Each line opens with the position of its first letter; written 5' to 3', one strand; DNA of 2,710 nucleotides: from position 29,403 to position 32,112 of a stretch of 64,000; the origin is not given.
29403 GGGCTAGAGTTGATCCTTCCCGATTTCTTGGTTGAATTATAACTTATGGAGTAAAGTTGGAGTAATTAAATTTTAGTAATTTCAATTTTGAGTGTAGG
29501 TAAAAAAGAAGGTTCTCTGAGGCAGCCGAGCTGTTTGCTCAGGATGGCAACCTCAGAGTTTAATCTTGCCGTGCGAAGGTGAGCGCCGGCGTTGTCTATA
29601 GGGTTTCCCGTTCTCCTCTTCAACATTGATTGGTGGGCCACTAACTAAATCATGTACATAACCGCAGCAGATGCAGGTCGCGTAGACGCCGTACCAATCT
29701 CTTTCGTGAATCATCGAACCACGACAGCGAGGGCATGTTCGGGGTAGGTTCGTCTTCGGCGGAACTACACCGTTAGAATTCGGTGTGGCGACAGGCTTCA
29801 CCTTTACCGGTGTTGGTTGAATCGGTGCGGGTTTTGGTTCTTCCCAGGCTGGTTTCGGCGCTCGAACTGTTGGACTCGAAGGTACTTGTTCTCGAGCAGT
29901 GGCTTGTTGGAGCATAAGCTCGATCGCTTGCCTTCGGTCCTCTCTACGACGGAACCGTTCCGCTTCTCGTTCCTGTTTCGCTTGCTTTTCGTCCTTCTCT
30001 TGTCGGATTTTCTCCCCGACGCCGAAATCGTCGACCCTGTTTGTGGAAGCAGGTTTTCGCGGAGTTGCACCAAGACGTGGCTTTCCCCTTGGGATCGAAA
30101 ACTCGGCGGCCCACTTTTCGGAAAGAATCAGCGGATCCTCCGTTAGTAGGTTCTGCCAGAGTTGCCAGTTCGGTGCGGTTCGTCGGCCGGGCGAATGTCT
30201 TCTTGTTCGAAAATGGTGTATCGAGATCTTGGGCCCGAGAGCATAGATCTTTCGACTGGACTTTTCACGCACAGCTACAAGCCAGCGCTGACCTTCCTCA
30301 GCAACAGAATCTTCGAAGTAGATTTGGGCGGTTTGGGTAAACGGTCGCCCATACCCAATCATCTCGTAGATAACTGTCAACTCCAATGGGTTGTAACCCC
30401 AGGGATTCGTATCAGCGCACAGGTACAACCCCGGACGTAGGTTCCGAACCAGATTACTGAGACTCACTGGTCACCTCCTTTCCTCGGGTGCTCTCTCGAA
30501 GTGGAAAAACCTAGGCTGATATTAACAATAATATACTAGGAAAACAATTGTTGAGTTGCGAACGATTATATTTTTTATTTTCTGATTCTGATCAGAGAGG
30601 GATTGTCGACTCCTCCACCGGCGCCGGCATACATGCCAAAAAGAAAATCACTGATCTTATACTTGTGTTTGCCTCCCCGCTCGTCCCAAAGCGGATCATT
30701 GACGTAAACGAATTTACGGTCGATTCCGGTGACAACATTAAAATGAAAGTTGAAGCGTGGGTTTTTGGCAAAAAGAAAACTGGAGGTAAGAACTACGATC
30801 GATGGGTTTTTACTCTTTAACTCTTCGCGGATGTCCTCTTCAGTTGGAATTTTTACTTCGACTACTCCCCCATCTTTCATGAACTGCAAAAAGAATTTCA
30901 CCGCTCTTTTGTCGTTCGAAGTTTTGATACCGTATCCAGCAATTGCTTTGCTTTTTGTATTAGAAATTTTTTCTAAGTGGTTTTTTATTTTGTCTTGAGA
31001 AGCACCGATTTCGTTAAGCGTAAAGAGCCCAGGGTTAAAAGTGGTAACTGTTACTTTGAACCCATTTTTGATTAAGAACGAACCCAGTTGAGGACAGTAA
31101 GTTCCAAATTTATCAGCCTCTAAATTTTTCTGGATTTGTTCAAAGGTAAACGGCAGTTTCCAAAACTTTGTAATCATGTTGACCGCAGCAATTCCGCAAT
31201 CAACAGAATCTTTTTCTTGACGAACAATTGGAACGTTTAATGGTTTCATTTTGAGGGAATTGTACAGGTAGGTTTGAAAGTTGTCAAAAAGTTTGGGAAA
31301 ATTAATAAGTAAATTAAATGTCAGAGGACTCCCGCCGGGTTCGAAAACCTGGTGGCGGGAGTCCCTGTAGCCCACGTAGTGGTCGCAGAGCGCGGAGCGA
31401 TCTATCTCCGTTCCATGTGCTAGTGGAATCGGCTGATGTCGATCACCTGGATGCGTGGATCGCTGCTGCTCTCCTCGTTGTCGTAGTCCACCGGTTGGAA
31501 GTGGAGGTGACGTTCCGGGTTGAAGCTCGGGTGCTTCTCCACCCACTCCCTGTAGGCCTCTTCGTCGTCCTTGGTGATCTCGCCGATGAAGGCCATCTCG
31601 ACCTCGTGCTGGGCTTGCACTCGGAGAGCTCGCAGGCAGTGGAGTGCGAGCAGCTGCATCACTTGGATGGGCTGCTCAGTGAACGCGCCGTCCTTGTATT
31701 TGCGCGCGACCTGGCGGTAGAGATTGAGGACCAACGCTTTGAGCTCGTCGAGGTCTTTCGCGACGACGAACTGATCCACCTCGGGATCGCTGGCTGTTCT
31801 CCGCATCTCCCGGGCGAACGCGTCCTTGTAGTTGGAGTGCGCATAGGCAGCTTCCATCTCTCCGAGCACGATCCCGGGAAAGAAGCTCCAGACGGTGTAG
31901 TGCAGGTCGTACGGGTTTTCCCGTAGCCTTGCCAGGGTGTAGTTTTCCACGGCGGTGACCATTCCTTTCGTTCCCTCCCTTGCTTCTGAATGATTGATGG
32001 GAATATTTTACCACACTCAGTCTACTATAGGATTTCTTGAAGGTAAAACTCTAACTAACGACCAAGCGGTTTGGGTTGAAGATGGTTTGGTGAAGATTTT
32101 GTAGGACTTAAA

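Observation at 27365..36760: Islands of ~55-60% GC genes in a ~40% GC genome: likely horizontally acquired cargo, possibly from a high-GC donor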

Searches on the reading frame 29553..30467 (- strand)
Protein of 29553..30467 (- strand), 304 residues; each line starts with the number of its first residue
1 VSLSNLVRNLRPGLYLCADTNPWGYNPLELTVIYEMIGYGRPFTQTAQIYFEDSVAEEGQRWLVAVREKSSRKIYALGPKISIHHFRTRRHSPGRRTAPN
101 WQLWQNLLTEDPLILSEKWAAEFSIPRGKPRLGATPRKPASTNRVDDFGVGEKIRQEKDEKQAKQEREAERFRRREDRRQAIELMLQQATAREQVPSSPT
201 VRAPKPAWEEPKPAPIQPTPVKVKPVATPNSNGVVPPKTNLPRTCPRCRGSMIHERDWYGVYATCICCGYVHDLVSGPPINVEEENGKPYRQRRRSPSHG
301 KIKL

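Call 8: search_protein_families(library=pfam, proteins=[window:29553-30467:-], max_evalue=0.1)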
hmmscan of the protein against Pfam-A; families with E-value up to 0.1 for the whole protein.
window:29553-30467:- (304 aa): 1 family
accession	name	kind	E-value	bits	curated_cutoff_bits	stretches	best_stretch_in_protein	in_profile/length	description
PF14354.12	Lar_restr_allev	-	0.044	14.5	28.6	0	245-270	6-33/58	Restriction alleviation protein Lar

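Call 18: search_protein_families(library=phrogs, proteins=[window:29553-30467:-], max_evalue=0.01)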
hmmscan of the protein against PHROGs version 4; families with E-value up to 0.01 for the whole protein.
window:29553-30467:- (304 aa): 0 families

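Call 26: find_related_loci(query=window:29553-30467:-, collection=viral_contigs, flank=5000)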
Query window:29553-30467:- (304 aa) in viral_contigs; peptide patterns used: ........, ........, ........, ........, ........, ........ (x = any residue, [..] = any of these).
No stretch of DNA in the collection matches any of the patterns.

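Call 96: search_protein_families(library=padloc, proteins=[window:29553-30467:-], max_evalue=0.01)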
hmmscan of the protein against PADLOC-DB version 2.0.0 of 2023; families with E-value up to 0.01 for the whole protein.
window:29553-30467:- (304 aa): 0 families

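Call 97: search_protein_families(library=ncbifam, proteins=[window:29553-30467:-], max_evalue=0.01)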
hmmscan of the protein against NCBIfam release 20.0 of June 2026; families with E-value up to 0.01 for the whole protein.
window:29553-30467:- (304 aa): 0 families

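Call 100: find_related_loci(query=A8, collection=metagenome_contigs, flank=5000)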
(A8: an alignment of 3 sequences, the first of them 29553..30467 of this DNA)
Query A8 (304 aa) in metagenome_contigs; peptide patterns used: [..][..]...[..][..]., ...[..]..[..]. (x = any residue, [..] = any of these).
153 stretches matched a pattern; 50 encode a relative of the query (tblastn E <= 1e-3); 50 distinct loci.
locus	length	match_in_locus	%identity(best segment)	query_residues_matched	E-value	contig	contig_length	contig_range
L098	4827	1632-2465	31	3-304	3e-36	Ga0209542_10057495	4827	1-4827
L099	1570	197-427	65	228-304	3e-29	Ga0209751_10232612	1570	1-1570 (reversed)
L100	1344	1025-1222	71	239-304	1e-28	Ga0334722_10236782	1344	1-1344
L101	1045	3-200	72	238-304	2e-28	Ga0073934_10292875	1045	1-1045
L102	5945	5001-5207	68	238-304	7e-27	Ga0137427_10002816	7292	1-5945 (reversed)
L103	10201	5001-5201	74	238-304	5e-27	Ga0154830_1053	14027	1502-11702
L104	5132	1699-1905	68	238-304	7e-27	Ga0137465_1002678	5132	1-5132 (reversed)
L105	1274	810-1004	69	240-304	6e-27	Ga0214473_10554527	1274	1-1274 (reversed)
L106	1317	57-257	67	238-304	1e-26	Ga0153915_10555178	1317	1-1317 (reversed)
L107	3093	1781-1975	66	240-304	6e-26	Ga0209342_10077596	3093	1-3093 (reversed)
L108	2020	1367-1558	70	241-304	6e-26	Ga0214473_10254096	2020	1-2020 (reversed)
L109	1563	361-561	67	238-304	3e-26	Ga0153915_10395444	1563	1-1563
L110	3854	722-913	70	241-304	7e-26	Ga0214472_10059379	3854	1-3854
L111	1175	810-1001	67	241-304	5e-26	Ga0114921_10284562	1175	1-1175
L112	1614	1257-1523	54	216-304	8e-26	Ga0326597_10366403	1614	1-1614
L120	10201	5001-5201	64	238-304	3e-25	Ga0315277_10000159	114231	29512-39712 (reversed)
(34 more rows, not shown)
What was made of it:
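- Tried and rejected: The Zn-ribbon alignment worked instead (call 100).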

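Call 106: search_protein_families(library=pfam, proteins=[L120:1110-3224:+, L120:3630-4211:+, L120:4208-4660:+, L120:5635-6021:+, L120:6206-7393:-, L120:6710-7492:+, L120:7934-9349:+, L120:13-1104:+, L120:7489-8094:-, L120:9157-9723:+], max_evalue=0.0001)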
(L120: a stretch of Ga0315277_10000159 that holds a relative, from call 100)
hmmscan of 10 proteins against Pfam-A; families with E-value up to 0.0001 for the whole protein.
L120:1110-3224:+ (704 aa): 2 families
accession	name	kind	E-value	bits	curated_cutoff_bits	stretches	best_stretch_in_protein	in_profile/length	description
PF02129.25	Peptidase_S15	-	1.1e-47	163.4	23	1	97-380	1-262/262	X-Pro dipeptidyl-peptidase (S15 family)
PF08530.16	PepX_C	-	4.6e-39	135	22.5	1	402-616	1-188/217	X-Pro dipeptidyl-peptidase C-terminal non-catalytic domain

L120:3630-4211:+ (193 aa): 4 families
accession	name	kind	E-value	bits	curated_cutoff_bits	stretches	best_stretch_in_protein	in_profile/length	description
PF13302.13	Acetyltransf_3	-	2.4e-25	90.3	25.4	1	14-151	3-138/138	Acetyltransferase (GNAT) domain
PF00583.31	Acetyltransf_1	-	9.6e-13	48.9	20.7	1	43-150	12-116/116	Acetyltransferase (GNAT) family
PF13523.12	Acetyltransf_8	-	1.3e-07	31.8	27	1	90-154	77-141/145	Acetyltransferase (GNAT) domain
PF13420.13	Acetyltransf_4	-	5.7e-07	30.1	24.3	1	15-170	1-154/155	Acetyltransferase (GNAT) domain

L120:4208-4660:+ (150 aa): 1 family
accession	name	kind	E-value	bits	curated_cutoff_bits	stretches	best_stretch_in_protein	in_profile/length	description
PF03625.19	DUF302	-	2.8e-26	91.6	23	1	55-117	1-63/63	Domain of unknown function DUF302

L120:5635-6021:+ (128 aa): 1 family
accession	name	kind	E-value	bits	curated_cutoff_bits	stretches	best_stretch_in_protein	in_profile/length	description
PF12986.12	DUF3870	-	4.6e-11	43.2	22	1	20-110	3-93/94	Domain of unknown function (DUF3870)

L120:6206-7393:- (395 aa): 0 families

L120:6710-7492:+ (260 aa): 3 families
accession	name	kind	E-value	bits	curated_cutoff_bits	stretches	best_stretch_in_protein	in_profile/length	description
PF00072.30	Response_reg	-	7.4e-30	103.8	30.2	1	33-141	1-107/111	Response regulator receiver domain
PF00196.25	GerE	-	3.4e-21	75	23.5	1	182-237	2-57/57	Bacterial regulatory proteins, luxR family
PF08281.18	Sigma70_r4_2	-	1.1e-06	28.6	25.7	1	183-225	11-54/54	Sigma-70, region 4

L120:7934-9349:+ (471 aa): 5 families
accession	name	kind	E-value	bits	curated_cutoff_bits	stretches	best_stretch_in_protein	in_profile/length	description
PF02518.31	HATPase_c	-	1e-21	77.9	26.4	1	320-454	5-110/111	Histidine kinase-, DNA gyrase B-, and HSP90-like ATPase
PF00512.31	HisKA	-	2.6e-17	63.1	26.9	1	208-272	3-66/66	His Kinase A (phospho-acceptor) domain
PF01590.32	GAF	-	6.1e-11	43.4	22.4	1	55-191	2-133/133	GAF domain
PF13185.12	GAF_2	-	5.1e-10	40.1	28.6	1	52-192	1-136/136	GAF domain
PF13492.12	GAF_3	-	7e-09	36.6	27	1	55-192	2-128/129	GAF domain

L120:13-1104:+ (363 aa): 1 family
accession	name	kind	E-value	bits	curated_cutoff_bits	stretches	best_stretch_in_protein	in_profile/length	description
PF08530.16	PepX_C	-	5e-37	128.3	22.5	1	61-275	1-188/217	X-Pro dipeptidyl-peptidase C-terminal non-catalytic domain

L120:7489-8094:- (201 aa): 0 families

L120:9157-9723:+ (188 aa): 1 family
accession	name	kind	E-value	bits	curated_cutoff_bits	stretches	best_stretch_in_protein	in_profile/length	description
PF00072.30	Response_reg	-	1e-29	103.4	30.2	1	67-178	1-110/111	Response regulator receiver domain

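Call 116: search_solved_structures(query=A8, max_evalue=1)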
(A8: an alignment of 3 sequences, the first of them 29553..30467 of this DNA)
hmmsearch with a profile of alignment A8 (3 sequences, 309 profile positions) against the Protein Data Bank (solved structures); distinct sequences matched with E-value up to 1: 2.
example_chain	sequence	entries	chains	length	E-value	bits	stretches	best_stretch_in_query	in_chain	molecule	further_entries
9fhl_Y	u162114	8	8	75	0.59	12.5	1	217-276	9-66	Small ribosomal subunit protein eS31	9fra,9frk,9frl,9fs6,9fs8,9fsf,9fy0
29vf_O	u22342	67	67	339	0.64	12.4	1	146-204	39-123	TATA-box-binding protein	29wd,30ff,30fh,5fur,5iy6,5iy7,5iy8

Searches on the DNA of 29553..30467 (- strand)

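Call 107: search_rna_families(sources=[L120, L135, L119, L131, L141, L103], threshold=gathering)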
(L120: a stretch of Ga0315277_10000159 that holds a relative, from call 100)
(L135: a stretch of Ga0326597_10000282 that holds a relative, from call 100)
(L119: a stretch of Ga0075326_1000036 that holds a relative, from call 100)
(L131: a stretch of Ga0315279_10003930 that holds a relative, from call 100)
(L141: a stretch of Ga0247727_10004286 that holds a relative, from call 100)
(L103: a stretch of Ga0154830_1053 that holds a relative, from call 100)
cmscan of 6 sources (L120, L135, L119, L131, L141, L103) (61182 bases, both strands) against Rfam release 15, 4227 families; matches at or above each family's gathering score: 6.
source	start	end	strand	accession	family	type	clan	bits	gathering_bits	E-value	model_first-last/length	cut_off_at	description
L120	4819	4946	+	RF00379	c-di-AMP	Cis-reg; riboswitch;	-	98.5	38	3.7e-22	1-134/134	no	c-di-AMP riboswitch aptamer (ydaO/yuaA leader)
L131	4818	4946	+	RF00379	c-di-AMP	Cis-reg; riboswitch;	-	96.7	38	1.2e-21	1-134/134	no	c-di-AMP riboswitch aptamer (ydaO/yuaA leader)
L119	4835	4965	+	RF00379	c-di-AMP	Cis-reg; riboswitch;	-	96.5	38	1.4e-21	1-134/134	no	c-di-AMP riboswitch aptamer (ydaO/yuaA leader)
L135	4831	4963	+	RF00379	c-di-AMP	Cis-reg; riboswitch;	-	94.8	38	4.1e-21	1-134/134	no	c-di-AMP riboswitch aptamer (ydaO/yuaA leader)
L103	4828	4960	+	RF00379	c-di-AMP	Cis-reg; riboswitch;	-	90.8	38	5.4e-20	1-134/134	no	c-di-AMP riboswitch aptamer (ydaO/yuaA leader)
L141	4818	4949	+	RF00379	c-di-AMP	Cis-reg; riboswitch;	-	88.6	38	2.2e-19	1-134/134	no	c-di-AMP riboswitch aptamer (ydaO/yuaA leader)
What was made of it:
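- Closest known: Genes controlled by the c-di-AMP. Same: The Chloroflexota relatives of the Zn-ribbon domain all follow an RF00379 aptamer at 89-99 bits (call 107).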

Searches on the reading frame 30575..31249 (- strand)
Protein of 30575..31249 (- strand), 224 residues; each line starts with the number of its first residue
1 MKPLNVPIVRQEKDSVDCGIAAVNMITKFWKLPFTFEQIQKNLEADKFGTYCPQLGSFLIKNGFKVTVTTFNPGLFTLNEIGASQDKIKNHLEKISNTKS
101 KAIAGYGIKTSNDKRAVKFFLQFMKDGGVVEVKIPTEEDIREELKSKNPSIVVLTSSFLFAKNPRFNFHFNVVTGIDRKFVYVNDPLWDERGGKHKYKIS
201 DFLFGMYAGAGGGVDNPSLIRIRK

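Call 19: search_protein_families(library=pfam, proteins=[window:30575-31249:-], max_evalue=0.1)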
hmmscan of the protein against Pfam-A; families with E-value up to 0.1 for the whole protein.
window:30575-31249:- (224 aa): 5 families
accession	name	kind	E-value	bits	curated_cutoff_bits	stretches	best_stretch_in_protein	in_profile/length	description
PF13529.12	Peptidase_C39_2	-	3.7e-10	41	24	1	4-186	1-142/143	Peptidase_C39 like family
PF03412.21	Peptidase_C39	-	9.9e-10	38.8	22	1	7-72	3-67/133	Peptidase C39 family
PF11814.14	DUF3335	-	3.6e-05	23.8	25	1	129-195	111-174/206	Peptidase_C39 like family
PF09778.15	Guanylate_cyc_2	-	0.0003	20.7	28.1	1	6-190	1-186/212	Guanylylate cyclase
PF12385.14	Peptidase_C70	-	0.0031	17.9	19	0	118-187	59-124/141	Papain-like cysteine protease AvrRpt2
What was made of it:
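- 30575..31249 (-): C39-family peptidase gene at background GC (.39). It is a conserved member of the same neighbourhood. Its true start is the ATG at 31249, about 10 nt after a near-consensus promoter. Call 19 (Peptidase_C39_2, E = 3.7e-10).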

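Call 96: search_protein_families(library=padloc, proteins=[window:30575-31249:-], max_evalue=0.01)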
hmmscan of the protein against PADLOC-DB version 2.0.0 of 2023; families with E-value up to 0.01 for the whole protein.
window:30575-31249:- (224 aa): 2 families
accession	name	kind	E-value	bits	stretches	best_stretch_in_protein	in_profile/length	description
PDLC01458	Cmr5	-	0.00034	18.9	1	45-123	26-102/111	CAS-III-B; effector_SS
PDLC00983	Cmr5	-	0.0024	16.3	1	37-115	17-100/143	CRISPR type III-B/RAMP module-associated protein Cmr5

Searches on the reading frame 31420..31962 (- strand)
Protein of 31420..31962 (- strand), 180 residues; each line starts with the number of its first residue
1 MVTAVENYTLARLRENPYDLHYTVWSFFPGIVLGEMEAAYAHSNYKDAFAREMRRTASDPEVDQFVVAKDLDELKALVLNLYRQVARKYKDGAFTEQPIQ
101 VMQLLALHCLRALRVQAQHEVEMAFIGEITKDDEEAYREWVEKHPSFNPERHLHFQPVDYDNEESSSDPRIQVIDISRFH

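Call 8: search_protein_families(library=pfam, proteins=[window:31420-31962:-], max_evalue=0.1)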
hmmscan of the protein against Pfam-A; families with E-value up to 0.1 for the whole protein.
window:31420-31962:- (180 aa): 1 family
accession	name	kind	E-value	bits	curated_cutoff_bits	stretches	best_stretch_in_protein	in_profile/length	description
PF13305.11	TetR_C_33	-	0.052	14.6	26.8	0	2-53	47-99/103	Tetracyclin repressor-like, C-terminal domain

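Call 10: find_encoding_contigs(protein=window:31420-31962:-, flank=10000, max_places=8)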
Protein window:31420-31962:- (180 aa): 4 contigs read that carry it; 4 places shown.
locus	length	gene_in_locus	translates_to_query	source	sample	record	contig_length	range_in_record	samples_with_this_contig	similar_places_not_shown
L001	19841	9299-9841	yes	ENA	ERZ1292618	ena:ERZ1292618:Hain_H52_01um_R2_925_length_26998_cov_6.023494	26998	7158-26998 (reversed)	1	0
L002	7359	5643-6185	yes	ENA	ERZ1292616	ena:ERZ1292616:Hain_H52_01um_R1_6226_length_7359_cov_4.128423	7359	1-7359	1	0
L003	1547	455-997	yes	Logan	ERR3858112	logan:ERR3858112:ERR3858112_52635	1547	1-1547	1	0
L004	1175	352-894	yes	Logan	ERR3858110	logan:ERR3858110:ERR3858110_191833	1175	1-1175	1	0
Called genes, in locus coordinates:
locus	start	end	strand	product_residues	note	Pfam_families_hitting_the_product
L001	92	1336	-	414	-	PF02195:ParB_N (faint)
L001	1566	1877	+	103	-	PF03091:CutA1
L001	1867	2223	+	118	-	PF01588:tRNA_bind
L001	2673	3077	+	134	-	PF01243:PNPOx_N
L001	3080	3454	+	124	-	-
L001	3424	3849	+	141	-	PF12146:Hydrolase_4 (faint)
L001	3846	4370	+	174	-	PF01931:NTPase_I-T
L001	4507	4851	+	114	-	-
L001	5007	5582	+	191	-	-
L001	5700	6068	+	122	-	-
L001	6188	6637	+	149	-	-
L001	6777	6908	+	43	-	-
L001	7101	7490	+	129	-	-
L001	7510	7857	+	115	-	-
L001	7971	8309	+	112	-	-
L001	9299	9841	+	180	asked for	-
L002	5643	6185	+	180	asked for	-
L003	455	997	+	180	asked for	-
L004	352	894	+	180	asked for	-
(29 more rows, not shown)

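Call 15: find_homologous_proteins(query=window:31420-31962:-, max_evalue=0.001)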
Query window:31420-31962:- (180 aa): 1 proteins with E <= 0.001 among 65 candidates.
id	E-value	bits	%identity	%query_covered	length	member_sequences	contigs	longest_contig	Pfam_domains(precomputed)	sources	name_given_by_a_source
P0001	3.4e-116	403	100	100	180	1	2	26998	-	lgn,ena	-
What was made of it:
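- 31420..31962 (-): The most extreme GC-rich gene (GC .60; GC1/2/3 = .64/.33/.83), 180 aa, predicted helical. It is a strict orphan. The high-GC segment 31326-31979 includes its terminator hairpin. Call 15 (only itself among 5.8 billion proteins).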

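Call 18: search_protein_families(library=phrogs, proteins=[window:31420-31962:-], max_evalue=0.01)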
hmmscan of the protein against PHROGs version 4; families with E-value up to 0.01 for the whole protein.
window:31420-31962:- (180 aa): 1 family
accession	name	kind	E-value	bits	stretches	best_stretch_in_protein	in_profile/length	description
phrog_30467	-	unknown function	0.0074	17.6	0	46-75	37-66/94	-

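Call 96: search_protein_families(library=padloc, proteins=[window:31420-31962:-], max_evalue=0.01)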
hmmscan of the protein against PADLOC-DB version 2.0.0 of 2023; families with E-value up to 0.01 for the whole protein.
window:31420-31962:- (180 aa): 0 families

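Call 97: search_protein_families(library=ncbifam, proteins=[window:31420-31962:-], max_evalue=0.01)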
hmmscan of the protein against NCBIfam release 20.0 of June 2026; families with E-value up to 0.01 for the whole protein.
window:31420-31962:- (180 aa): 0 families

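Call 108: predict_structure(protein=window:31420-31962:-)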
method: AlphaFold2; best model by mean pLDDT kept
length: 180 residues; sequences in the alignment: 1
mean_pLDDT: 43.4   pTM: 0.28
mean pLDDT of the five models: 43.4, 38.6, 37.8, 37.7, 37.3
residues with pLDDT >= 90: 0; 70-90: 3; 50-70: 29; < 50: 148
segments of 3 or more residues with pLDDT < 50: 1-77, 79-128, 161-169, 171-180
pLDDT, mean of each block of 10 residues (from residue 1): 35 39 34 37 41 40 34 47 45 42 46 38 40 64 61 53 47 39
secondary structure, 60 per line:
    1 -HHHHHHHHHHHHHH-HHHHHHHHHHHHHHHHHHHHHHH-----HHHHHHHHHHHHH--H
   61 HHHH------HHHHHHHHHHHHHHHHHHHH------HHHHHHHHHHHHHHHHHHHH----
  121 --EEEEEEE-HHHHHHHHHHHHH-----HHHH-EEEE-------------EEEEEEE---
elements in order: H2-15 H17-39 H45-57 H60-64 H71-90 H97-116 E123-129 H131-143 H149-152 E154-157 E171-177
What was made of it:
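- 31420..31962 (-): Call 108 (single-sequence AF2 pLDDT 43, uninformative).
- The orphan 31420..31962 gives a poor single-sequence structure model (call 108).
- Tried and rejected: The single-sequence structure of 31420..31962 was too poor to search with (call 108).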
